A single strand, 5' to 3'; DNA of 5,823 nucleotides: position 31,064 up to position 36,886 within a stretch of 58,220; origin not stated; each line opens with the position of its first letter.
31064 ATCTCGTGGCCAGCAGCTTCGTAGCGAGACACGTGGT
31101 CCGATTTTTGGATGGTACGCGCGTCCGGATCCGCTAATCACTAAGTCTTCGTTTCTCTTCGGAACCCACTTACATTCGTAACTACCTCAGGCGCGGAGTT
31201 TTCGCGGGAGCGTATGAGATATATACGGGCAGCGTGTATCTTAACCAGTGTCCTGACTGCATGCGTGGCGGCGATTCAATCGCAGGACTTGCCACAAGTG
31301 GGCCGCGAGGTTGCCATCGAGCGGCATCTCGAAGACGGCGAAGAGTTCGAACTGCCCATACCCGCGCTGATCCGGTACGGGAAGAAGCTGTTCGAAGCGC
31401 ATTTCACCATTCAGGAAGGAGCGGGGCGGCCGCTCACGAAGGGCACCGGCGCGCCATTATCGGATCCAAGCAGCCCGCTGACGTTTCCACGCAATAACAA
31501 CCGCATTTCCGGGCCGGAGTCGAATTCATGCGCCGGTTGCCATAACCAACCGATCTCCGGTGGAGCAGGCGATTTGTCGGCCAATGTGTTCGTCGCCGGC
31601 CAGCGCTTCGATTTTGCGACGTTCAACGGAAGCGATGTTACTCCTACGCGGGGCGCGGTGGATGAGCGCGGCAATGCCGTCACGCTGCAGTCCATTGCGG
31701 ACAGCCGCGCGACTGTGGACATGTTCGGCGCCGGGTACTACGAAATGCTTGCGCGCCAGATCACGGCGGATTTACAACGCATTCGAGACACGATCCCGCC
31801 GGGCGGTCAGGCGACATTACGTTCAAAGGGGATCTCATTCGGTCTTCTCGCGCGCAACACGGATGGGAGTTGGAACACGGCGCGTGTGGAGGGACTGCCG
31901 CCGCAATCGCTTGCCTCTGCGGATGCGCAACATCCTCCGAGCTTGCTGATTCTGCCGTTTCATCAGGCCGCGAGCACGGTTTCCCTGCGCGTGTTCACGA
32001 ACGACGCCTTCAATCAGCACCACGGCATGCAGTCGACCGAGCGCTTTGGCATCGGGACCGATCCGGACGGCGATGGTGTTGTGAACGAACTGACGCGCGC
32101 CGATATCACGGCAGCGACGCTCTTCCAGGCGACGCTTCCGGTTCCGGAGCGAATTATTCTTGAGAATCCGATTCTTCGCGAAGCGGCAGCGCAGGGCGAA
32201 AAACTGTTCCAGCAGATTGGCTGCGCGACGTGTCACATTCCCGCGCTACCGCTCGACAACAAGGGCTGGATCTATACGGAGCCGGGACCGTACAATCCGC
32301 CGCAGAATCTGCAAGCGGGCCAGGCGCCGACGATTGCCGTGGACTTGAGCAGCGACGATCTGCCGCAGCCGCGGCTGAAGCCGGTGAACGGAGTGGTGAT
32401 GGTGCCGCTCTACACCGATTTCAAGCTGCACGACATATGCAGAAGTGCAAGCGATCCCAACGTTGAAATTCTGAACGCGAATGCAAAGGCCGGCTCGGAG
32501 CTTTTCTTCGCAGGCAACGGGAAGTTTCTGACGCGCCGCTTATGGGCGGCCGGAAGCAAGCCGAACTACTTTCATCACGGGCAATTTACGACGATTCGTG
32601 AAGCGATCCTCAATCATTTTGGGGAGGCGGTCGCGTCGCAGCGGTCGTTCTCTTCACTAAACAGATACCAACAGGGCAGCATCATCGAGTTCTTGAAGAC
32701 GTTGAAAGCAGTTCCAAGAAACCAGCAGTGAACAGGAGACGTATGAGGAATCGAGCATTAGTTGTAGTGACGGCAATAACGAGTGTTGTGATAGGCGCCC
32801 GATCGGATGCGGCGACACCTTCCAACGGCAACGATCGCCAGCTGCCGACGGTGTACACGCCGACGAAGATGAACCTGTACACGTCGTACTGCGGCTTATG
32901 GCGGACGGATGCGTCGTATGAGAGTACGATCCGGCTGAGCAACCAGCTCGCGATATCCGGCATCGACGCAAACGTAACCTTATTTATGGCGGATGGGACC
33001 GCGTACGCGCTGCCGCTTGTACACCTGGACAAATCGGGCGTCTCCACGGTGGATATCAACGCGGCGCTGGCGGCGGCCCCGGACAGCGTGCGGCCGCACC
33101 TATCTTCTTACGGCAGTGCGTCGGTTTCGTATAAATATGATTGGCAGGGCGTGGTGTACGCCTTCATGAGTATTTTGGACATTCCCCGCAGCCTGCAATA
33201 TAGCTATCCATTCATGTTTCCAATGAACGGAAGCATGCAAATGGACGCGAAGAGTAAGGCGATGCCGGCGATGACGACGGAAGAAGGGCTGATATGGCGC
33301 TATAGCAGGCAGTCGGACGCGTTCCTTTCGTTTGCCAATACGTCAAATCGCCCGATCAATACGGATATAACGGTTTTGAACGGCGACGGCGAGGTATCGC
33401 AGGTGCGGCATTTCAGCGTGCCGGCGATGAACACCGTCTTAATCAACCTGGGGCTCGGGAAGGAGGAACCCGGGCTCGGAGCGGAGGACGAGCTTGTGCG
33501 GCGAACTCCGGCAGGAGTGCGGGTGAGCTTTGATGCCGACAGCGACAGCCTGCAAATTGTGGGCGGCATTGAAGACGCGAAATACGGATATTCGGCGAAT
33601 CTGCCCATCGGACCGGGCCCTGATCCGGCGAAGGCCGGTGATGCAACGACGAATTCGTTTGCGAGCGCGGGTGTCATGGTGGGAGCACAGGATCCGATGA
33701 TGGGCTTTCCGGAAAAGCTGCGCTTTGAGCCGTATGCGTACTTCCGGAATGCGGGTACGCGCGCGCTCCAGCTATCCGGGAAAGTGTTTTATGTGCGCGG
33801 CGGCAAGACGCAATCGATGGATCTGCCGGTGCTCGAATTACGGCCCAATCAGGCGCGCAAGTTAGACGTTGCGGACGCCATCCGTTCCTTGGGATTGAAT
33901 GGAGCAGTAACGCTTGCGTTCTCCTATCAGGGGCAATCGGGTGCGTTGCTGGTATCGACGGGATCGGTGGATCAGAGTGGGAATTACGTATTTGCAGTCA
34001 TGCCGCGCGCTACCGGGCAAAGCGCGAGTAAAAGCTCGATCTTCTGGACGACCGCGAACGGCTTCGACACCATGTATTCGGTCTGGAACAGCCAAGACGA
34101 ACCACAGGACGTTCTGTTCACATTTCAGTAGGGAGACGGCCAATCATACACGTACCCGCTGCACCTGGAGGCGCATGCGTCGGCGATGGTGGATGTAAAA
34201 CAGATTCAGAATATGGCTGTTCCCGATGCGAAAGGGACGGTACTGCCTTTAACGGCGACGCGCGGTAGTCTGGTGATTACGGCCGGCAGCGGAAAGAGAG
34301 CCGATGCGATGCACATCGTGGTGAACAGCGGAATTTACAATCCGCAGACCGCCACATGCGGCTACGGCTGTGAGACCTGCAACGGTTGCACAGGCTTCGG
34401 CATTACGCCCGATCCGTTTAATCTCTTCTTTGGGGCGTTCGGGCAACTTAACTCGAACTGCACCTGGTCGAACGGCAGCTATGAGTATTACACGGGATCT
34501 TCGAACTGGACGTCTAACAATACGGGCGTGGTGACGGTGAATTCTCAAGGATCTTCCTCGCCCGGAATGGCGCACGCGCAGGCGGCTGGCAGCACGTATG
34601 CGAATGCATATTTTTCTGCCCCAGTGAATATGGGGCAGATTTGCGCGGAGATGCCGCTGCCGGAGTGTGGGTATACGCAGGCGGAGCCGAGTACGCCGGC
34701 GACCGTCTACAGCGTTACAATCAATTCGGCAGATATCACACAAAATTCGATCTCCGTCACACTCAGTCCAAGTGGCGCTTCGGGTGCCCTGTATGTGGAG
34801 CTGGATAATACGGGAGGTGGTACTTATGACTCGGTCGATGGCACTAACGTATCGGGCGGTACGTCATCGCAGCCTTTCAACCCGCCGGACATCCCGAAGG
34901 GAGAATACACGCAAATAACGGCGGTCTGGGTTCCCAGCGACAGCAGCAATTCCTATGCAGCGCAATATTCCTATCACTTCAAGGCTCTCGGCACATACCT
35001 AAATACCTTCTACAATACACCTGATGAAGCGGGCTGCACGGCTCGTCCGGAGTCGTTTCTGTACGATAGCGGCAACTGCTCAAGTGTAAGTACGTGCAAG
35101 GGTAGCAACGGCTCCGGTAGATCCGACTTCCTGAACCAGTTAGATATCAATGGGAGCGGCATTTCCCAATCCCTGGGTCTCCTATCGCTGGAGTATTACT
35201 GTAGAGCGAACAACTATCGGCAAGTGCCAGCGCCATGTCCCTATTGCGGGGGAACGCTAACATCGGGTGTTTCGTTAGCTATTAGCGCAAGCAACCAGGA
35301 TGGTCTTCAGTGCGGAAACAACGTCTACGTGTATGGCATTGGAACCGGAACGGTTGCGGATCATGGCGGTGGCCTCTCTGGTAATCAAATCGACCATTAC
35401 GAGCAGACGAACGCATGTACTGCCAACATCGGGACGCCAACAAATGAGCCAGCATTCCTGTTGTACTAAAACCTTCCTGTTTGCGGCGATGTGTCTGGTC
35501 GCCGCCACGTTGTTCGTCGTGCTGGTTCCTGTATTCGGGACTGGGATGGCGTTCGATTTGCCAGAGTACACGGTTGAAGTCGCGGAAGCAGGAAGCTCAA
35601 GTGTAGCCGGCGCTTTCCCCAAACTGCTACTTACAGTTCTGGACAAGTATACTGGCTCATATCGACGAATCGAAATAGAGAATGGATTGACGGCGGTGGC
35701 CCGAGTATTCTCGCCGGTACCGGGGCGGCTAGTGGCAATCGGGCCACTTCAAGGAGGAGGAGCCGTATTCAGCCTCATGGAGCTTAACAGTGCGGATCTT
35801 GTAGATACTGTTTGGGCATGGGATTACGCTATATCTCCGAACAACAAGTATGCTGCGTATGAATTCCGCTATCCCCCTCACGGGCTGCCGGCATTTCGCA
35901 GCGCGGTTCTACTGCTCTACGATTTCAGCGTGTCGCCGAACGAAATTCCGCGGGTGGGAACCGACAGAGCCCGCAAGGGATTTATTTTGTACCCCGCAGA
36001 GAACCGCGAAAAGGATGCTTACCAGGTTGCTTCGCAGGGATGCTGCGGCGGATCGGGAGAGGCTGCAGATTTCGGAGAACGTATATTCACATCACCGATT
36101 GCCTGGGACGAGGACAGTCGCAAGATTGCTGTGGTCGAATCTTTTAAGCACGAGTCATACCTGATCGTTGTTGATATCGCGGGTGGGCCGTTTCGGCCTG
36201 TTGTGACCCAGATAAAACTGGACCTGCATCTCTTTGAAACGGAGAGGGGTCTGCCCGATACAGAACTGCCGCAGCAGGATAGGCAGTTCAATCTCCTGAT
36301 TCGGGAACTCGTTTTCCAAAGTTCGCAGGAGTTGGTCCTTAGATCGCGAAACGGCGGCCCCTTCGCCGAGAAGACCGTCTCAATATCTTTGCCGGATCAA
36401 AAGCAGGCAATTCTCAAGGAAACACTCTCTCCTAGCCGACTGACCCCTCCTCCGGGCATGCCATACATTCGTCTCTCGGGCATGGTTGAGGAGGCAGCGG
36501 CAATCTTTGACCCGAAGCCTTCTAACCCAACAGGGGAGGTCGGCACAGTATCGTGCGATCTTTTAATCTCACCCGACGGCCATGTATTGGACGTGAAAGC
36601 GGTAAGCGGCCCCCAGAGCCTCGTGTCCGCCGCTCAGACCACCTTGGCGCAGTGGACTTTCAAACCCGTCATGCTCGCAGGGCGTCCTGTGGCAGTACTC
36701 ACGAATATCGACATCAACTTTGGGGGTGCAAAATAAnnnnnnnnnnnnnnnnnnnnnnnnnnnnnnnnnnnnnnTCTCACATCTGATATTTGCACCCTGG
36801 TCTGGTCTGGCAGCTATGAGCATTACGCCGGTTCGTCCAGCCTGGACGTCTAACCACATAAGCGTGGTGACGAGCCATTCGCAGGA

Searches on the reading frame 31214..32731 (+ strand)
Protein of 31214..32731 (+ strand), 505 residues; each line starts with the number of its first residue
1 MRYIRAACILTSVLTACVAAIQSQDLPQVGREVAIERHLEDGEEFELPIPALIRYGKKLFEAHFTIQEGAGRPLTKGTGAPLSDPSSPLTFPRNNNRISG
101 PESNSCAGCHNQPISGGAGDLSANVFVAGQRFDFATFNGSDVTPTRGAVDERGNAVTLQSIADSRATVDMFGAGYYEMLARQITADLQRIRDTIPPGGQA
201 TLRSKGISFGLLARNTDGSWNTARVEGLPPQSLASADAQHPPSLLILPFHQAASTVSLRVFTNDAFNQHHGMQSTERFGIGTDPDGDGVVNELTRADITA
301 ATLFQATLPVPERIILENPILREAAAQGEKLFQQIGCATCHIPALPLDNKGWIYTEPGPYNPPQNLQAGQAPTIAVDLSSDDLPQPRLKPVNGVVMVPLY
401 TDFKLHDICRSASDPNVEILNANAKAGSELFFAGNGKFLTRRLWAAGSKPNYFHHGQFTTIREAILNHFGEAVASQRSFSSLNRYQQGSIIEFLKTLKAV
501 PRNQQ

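Call 10: search_protein_families(library=pfam, proteins=[window:31214-32731:+], max_evalue=0.01)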
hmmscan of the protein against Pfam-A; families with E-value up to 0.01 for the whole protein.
window:31214-32731:+ (505 aa): 4 families
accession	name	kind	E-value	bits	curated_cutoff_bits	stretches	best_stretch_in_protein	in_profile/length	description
PF06537.16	DHOR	-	3.7e-13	49.2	22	1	369-497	378-499/499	Di-haem oxidoreductase, putative peroxidase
PF13442.11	Cytochrome_CBB3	-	0.00012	22.8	27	0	324-342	2-19/68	Cytochrome C oxidase, cbb3-type, subunit III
PF03150.19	CCP_MauG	-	0.00046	21.3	25.6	0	96-119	14-37/149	Di-haem cytochrome c peroxidase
PF00034.26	Cytochrom_C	-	0.0017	20.1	21.3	0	325-356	1-27/90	Cytochrome c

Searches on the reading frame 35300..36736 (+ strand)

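Call 11: search_protein_families(library=pfam, proteins=[window:35300-36736:+], max_evalue=0.01)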
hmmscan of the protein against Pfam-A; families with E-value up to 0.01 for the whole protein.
window:35300-36736:+ (478 aa): 1 family
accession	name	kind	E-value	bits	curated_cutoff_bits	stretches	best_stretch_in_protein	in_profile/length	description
PF03544.19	TonB_C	-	1.2e-09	38.9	24.6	1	411-474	12-77/79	Gram-negative bacterial TonB protein C-terminal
